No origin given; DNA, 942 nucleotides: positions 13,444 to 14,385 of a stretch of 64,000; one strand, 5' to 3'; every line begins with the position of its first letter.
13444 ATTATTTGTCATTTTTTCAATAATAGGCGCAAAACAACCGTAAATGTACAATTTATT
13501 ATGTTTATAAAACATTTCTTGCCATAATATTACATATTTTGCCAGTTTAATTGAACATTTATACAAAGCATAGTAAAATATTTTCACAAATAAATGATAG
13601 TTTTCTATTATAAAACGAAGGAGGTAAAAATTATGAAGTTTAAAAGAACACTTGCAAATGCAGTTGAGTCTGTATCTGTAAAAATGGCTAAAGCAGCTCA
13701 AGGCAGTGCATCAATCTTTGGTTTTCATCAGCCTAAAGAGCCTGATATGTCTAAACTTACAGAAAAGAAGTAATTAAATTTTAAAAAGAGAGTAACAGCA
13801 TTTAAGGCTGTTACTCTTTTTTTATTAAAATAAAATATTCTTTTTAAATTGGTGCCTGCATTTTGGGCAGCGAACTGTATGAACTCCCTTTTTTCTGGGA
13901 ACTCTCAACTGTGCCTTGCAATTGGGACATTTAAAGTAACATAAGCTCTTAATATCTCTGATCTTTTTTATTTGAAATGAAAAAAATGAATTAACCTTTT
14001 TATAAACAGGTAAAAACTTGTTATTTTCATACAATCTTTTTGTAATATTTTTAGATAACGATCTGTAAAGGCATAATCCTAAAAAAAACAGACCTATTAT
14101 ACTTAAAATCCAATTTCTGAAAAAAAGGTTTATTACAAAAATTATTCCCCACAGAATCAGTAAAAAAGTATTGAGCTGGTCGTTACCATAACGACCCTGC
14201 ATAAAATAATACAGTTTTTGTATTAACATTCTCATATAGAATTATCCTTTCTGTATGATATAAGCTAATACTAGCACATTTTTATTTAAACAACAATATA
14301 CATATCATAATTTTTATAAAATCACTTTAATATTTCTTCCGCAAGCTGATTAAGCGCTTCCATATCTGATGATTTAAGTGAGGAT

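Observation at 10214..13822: Split agr-type quorum-sensing locus: agrB and agrD lie 2.7 kb apart, separated by an RNA candidate and convergent agrA-agrC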

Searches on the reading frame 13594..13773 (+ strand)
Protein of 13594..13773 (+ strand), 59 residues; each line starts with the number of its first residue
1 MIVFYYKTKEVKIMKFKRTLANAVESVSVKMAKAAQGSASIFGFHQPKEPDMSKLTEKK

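Call 4: search_protein_families(library=pfam, proteins=[window:13594-13773:+], max_evalue=1)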
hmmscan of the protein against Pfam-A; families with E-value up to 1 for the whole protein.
window:13594-13773:+ (59 aa): 1 family
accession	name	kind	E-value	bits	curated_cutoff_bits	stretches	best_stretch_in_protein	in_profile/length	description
PF10481.14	CENP-F_N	-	0.083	13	37.7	1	9-52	183-227/304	Cenp-F N-terminal domain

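Call 5: search_protein_families(library=ncbifam, proteins=[window:13594-13773:+], max_evalue=1)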
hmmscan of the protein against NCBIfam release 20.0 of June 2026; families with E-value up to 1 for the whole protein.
window:13594-13773:+ (59 aa): 1 family
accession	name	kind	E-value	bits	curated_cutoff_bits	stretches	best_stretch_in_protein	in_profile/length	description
TIGR04223.1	quorum_AgrD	subfamily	4.4e-06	26.7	19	1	19-51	2-34/38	AgrD family cyclic lactone autoinducer peptide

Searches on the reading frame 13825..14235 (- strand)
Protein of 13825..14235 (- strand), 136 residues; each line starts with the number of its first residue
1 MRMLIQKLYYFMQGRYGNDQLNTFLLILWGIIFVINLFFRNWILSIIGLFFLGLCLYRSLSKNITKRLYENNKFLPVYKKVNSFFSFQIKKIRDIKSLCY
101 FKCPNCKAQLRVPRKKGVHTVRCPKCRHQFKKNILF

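Call 4: search_protein_families(library=pfam, proteins=[window:13825-14235:-], max_evalue=1)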
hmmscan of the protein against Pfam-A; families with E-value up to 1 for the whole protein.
window:13825-14235:- (136 aa): 33 families (the best 25 are shown)
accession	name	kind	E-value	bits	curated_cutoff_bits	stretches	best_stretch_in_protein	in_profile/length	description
PF13453.11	Zn_ribbon_TFIIB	-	2.2e-05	24.2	22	1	102-127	1-26/41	Transcription factor zinc-finger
PF13717.11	Zn_ribbon_4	-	2.9e-05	24.4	30.3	1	102-131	4-36/36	zinc-ribbon domain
PF22191.2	IBR_1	-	0.0015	18.8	27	1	102-130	5-31/47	IBR domain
PF24441.1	DUF7560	-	0.0029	17.7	27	0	100-112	5-17/44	Family of unknown function (DUF7560)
PF01485.27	IBR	-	0.0092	16.5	24.3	1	100-130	18-51/65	IBR domain, a half RING-finger domain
PF13248.11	Zn_ribbon_3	-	0.0098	15.8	27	0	101-110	3-11/26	zinc-ribbon domain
PF23454.1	Zn_ribbon_Brz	-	0.013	16.5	27.9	0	117-131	2-16/58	Transcriptional regulator Brz zinc beta ribbon domain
PF24042.1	DUF7351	-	0.014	15.6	31.2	1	102-131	3-32/177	Domain of unknown function (DUF7351)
PF24460.1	DUF7575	-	0.016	15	28.5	0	120-130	3-13/28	Domain of unknown function (DUF7575)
PF05129.18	Zn_ribbon_Elf1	-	0.02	15.5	29.8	1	97-133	19-59/79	Transcription elongation factor Elf1 like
PF25206.1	DUF7836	-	0.028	14.7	26.7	0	101-112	31-42/59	Domain of unknown function (DUF7836)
PF14570.12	zf-RING_4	-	0.033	14.4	27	0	120-131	37-48/48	RING/Ubox like zinc-binding domain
PF13719.11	Zn_ribbon_5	-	0.037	14.2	29.3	1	102-130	4-35/37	zinc-ribbon domain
PF09723.15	Zn_ribbon_8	-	0.043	14.3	34.4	1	101-132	6-39/41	Zinc ribbon domain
PF12773.13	DZR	-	0.049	14.2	27.3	1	102-133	14-37/45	Double zinc ribbon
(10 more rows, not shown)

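Call 5: search_protein_families(library=ncbifam, proteins=[window:13825-14235:-], max_evalue=1)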
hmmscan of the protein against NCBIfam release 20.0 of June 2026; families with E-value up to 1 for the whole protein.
window:13825-14235:- (136 aa): 15 families
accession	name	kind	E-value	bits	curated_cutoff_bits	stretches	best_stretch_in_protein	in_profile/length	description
TIGR02098.1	MJ0042_CXXC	domain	2e-05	24.2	20.9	1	100-131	2-36/38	MJ0042-type zinc finger domain-containing protein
NF047912.1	ECs_2282_CxxC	subfamily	0.017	15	37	1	101-133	3-40/60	ECs_2282 family putative zinc-binding protein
TIGR00155.1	pqiA_fam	subfamily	0.027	13.6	260.35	1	98-131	11-44/403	PqiA/YebS family transporter subunit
TIGR02443.1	TIGR02443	equivalog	0.034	14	49.45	1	102-132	11-43/59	YheV family putative zinc ribbon protein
NF003339.0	PRK04351.1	equivalog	0.035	13.8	113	1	71-132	85-144/149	SprT family protein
NF041197.2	CxxC_Se_CxxC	equivalog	0.047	13.9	40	1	103-131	1-29/53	dual CXXC motif small (seleno)protein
NF038384.1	zinc_YnfU_fam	subfamily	0.098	12.3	36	1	84-132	3-50/52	YnfU family zinc-binding protein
TIGR02605.1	CxxC_CxxC_SSSS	subfamily_domain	0.099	12.7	31.3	1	101-132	6-39/52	FmdB family zinc ribbon protein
NF041912.1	HVO_0758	equivalog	0.11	12.5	70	1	101-132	21-54/55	HVO_0758 family zinc finger protein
NF011481.0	PRK14890.1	equivalog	0.12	12.4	61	1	91-126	18-56/61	putative Zn-ribbon RNA-binding protein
NF041909.1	HVO_2753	equivalog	0.5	10.3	80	0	99-129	25-45/59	HVO_2753 family zinc finger protein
NF008229.0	PRK10996.1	equivalog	0.56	9.9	125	1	102-130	4-32/141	thioredoxin TrxC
NF011482.0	PRK14892.1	equivalog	0.59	10.1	109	1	100-127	21-49/101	putative transcription elongation factor Elf1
NF041795.1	Brz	equivalog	0.72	10.3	100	0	101-112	6-17/60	transcriptional regulator Brz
NF001606.0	PRK00398.1-3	equivalog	0.88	9.4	72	0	101-129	3-28/44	DNA-directed RNA polymerase subunit P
